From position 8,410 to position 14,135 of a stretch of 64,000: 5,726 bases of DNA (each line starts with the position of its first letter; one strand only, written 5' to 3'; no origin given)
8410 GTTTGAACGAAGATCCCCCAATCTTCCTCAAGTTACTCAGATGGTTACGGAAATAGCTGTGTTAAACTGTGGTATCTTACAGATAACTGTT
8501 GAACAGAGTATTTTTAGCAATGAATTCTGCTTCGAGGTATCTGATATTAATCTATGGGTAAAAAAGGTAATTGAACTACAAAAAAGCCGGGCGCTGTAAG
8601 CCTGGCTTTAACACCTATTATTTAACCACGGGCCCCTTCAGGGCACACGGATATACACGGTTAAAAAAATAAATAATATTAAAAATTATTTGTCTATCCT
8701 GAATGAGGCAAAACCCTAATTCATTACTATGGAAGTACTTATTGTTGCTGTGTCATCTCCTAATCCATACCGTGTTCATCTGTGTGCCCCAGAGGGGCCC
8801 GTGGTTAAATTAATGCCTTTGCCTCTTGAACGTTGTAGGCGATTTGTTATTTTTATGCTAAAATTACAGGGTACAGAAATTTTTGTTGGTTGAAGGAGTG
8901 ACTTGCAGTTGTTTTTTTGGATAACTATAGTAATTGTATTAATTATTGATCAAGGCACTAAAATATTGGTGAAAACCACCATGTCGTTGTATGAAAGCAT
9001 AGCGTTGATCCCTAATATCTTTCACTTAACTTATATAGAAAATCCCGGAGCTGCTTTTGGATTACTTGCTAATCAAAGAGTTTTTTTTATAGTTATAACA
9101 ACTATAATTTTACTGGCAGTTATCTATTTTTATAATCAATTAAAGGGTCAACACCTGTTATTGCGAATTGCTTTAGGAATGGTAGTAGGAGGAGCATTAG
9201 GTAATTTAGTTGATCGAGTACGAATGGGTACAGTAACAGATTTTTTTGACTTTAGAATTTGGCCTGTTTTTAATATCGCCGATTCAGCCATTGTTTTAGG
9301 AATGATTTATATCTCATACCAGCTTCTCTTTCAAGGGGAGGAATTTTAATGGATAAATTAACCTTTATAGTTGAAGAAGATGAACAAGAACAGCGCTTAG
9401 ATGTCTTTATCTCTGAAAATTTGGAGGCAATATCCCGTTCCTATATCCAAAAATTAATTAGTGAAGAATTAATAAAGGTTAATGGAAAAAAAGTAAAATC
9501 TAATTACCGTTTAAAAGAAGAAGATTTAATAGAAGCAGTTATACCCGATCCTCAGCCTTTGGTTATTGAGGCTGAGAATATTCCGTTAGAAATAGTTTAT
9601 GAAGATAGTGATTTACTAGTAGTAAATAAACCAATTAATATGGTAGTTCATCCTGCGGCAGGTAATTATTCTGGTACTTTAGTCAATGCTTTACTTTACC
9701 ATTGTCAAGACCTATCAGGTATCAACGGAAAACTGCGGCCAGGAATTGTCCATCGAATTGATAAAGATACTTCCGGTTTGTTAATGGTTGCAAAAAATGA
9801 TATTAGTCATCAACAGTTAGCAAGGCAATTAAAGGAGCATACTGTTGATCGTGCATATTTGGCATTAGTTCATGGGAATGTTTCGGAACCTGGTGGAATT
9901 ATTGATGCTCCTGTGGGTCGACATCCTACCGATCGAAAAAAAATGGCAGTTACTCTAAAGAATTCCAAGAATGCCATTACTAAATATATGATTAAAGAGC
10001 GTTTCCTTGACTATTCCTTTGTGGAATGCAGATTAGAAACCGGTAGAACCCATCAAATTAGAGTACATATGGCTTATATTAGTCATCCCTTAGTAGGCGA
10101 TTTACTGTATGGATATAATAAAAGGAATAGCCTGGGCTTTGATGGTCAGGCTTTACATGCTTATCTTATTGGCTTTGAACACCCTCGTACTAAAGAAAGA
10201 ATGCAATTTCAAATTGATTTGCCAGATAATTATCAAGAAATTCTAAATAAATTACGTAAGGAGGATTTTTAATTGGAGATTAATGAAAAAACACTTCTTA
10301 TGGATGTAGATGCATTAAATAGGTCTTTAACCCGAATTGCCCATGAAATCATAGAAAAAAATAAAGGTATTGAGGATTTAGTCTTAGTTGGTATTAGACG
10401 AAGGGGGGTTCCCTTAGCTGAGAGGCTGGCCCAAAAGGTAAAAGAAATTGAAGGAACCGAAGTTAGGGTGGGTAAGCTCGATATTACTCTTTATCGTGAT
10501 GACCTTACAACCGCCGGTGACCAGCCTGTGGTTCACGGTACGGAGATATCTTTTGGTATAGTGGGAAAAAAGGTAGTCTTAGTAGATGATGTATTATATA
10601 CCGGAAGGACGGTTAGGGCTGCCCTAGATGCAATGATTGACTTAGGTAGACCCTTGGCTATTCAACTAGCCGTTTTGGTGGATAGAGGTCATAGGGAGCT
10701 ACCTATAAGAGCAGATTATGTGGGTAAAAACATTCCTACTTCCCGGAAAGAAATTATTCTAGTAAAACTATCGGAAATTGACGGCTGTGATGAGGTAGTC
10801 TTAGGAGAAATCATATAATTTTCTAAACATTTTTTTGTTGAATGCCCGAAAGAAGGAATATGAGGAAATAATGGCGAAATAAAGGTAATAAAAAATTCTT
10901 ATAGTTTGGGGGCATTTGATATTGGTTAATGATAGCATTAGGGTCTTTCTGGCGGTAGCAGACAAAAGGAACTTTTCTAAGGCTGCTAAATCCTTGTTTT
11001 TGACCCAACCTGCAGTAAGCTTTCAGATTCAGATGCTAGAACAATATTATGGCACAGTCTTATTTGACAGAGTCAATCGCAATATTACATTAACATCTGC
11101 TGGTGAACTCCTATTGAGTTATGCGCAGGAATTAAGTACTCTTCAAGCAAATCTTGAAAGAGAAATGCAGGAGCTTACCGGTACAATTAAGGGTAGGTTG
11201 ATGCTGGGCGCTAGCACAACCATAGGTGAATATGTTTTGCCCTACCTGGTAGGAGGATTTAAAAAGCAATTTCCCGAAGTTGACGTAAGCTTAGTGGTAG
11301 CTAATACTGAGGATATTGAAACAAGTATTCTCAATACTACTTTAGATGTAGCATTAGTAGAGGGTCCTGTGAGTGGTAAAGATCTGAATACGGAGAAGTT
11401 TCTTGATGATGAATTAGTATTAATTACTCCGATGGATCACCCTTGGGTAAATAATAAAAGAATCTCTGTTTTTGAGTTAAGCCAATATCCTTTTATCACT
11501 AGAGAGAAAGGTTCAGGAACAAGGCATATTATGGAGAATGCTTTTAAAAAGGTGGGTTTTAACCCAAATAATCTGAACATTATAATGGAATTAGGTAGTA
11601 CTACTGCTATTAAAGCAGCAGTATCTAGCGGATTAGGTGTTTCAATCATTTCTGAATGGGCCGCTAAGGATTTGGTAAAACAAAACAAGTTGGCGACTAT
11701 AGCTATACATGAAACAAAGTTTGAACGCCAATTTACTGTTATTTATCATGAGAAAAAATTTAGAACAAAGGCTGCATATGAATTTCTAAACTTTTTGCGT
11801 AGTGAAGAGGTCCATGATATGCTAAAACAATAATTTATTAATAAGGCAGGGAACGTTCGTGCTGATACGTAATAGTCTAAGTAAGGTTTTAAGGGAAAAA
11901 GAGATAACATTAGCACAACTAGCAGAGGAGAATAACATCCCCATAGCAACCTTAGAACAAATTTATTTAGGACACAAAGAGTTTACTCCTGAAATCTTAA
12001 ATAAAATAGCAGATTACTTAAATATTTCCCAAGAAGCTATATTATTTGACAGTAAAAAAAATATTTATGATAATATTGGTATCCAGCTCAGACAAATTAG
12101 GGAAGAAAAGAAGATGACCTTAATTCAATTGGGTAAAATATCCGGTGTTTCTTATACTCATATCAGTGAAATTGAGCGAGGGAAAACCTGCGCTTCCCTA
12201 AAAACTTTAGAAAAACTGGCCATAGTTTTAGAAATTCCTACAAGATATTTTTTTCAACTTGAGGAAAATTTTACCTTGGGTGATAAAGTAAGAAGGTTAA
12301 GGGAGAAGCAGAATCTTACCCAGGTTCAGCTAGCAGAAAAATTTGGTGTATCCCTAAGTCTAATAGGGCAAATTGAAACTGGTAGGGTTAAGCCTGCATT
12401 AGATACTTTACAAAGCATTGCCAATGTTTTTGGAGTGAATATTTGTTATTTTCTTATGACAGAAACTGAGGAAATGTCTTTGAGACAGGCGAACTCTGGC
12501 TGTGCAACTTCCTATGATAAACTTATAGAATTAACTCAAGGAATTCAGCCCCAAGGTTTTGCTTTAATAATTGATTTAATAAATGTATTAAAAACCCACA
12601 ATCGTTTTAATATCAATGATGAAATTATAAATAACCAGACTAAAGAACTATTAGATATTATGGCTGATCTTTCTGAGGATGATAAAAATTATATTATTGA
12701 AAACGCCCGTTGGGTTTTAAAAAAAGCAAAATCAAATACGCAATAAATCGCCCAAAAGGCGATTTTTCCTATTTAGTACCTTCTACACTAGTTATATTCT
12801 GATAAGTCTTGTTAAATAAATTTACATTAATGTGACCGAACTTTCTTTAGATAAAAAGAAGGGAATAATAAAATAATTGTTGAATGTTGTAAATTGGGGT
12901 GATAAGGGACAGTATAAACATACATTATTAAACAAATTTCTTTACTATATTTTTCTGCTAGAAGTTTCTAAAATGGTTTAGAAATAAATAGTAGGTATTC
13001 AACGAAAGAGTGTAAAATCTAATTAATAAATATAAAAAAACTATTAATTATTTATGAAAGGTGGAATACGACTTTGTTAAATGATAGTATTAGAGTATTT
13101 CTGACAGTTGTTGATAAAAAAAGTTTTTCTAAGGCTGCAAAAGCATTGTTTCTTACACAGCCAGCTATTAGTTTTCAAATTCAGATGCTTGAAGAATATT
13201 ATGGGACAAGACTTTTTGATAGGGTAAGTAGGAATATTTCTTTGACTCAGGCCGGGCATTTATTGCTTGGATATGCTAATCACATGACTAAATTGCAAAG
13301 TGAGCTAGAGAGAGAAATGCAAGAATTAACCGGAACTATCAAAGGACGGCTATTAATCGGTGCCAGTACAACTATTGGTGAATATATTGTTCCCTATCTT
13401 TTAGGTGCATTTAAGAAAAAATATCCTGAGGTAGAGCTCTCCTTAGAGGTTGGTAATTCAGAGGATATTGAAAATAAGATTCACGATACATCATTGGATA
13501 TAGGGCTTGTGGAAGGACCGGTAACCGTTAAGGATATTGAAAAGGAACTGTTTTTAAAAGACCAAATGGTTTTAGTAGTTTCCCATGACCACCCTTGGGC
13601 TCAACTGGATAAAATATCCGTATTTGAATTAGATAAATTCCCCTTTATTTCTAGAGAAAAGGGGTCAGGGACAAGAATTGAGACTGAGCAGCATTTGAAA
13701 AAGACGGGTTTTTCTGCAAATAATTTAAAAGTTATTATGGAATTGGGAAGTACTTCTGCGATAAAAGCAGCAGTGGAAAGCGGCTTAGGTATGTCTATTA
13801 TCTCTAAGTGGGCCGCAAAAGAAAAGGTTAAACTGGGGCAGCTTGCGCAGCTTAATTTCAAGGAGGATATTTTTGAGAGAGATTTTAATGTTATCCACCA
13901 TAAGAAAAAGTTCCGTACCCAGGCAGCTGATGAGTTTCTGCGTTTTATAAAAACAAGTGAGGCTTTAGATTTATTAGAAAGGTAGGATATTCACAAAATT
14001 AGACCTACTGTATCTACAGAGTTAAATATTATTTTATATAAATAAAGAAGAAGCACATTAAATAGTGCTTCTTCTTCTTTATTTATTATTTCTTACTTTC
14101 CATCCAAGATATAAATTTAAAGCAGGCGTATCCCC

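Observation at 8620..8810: Inverted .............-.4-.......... ends define MITE/BIME-like elements with unrelated interiors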

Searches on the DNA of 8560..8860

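Call 71: search_rna_families(source=window, start=8560, end=8860, threshold=evalue, max_evalue=1)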
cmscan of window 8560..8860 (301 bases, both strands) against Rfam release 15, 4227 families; matches with E-value up to 1: 4.
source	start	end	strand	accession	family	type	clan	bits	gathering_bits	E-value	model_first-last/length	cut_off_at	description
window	8618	8812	+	RF04139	MIR841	Gene; miRNA;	-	23.6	200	0.0081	35-178/212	no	MIR841 microRNA precursor family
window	8577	8668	-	RF02630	Hrs12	Gene; sRNA;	-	21.6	70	0.26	1-87/87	no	Hfq-regulated sRNA 12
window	8615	8815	+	RF04207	MIR5048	Gene; miRNA;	-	20.6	160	0.0064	77-281/356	no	MIR5048 microRNA precursor family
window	8578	8645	-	RF02837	anti-hemB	Gene; sRNA;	-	13.9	49.5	0.85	1-81/81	no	Burkholderia RNA 7 (anti-hemB)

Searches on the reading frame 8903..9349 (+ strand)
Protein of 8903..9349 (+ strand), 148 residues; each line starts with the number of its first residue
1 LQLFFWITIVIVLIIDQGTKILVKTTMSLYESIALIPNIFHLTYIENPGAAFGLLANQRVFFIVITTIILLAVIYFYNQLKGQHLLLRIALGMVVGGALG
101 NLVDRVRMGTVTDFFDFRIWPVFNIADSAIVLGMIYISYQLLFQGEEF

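Call 69: search_protein_families(library=pfam, proteins=[window:8903-9349:+], max_evalue=0.001)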
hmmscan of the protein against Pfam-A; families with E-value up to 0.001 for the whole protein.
window:8903-9349:+ (148 aa): 1 family
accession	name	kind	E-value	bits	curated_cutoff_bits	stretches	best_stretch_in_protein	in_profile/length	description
PF01252.23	Peptidase_A8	-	5.8e-42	143.7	25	1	9-143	2-142/142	Signal peptidase (SPase) II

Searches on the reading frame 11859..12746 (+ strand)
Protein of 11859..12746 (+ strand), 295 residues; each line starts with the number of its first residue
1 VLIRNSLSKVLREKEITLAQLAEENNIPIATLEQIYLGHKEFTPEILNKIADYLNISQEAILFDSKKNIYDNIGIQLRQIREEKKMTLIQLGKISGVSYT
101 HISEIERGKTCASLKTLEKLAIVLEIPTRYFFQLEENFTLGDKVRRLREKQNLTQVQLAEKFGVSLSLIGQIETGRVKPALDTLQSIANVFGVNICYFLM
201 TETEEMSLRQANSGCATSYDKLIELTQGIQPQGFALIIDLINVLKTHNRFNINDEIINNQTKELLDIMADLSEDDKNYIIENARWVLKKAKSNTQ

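Call 88: search_protein_families(library=pfam, proteins=[window:11859-12746:+], max_evalue=0.0001)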
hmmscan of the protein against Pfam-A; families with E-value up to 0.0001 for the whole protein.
window:11859-12746:+ (295 aa): 7 families
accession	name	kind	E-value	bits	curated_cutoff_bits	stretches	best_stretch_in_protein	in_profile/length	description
PF01381.28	HTH_3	-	2e-38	130.6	23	2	144-198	1-55/55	Helix-turn-helix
PF13560.12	HTH_31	-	1.2e-23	83.6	27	2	140-193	2-56/64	Helix-turn-helix domain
PF12844.13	HTH_19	-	1.1e-22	80.1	30.2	2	141-202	1-62/64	Helix-turn-helix domain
PF13443.12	HTH_26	-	2.2e-18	66.7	22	1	7-57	2-53/63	Cro/C1-type HTH DNA-binding domain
PF13413.12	HTH_25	-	7.3e-10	39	24.6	0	145-177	3-35/62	Helix-turn-helix domain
PF04545.22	Sigma70_r4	-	1.9e-08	34.1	24.1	0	146-174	14-42/50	Sigma-70, region 4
PF15731.11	MqsA_antitoxin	-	7.8e-06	26.5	30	0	138-185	68-115/131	Antitoxin component of bacterial toxin-antitoxin system, MqsA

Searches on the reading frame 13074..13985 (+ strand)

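Call 88: search_protein_families(library=pfam, proteins=[window:13074-13985:+], max_evalue=0.0001)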
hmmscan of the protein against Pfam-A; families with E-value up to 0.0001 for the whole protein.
window:13074-13985:+ (303 aa): 4 families
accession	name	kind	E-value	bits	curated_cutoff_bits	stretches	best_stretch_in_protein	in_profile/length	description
PF03466.25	LysR_substrate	-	9.8e-49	166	28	1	89-294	4-206/209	LysR substrate binding domain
PF00126.33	HTH_1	-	2.2e-21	76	26.6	1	5-62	3-60/60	Bacterial regulatory helix-turn-helix protein, lysR family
PF12727.12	PBP_like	-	6.9e-08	32.3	27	1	164-292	70-192/193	PBP superfamily domain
PF12849.12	PBP_like_2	-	3.6e-05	24.1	27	1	87-240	6-180/267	PBP superfamily domain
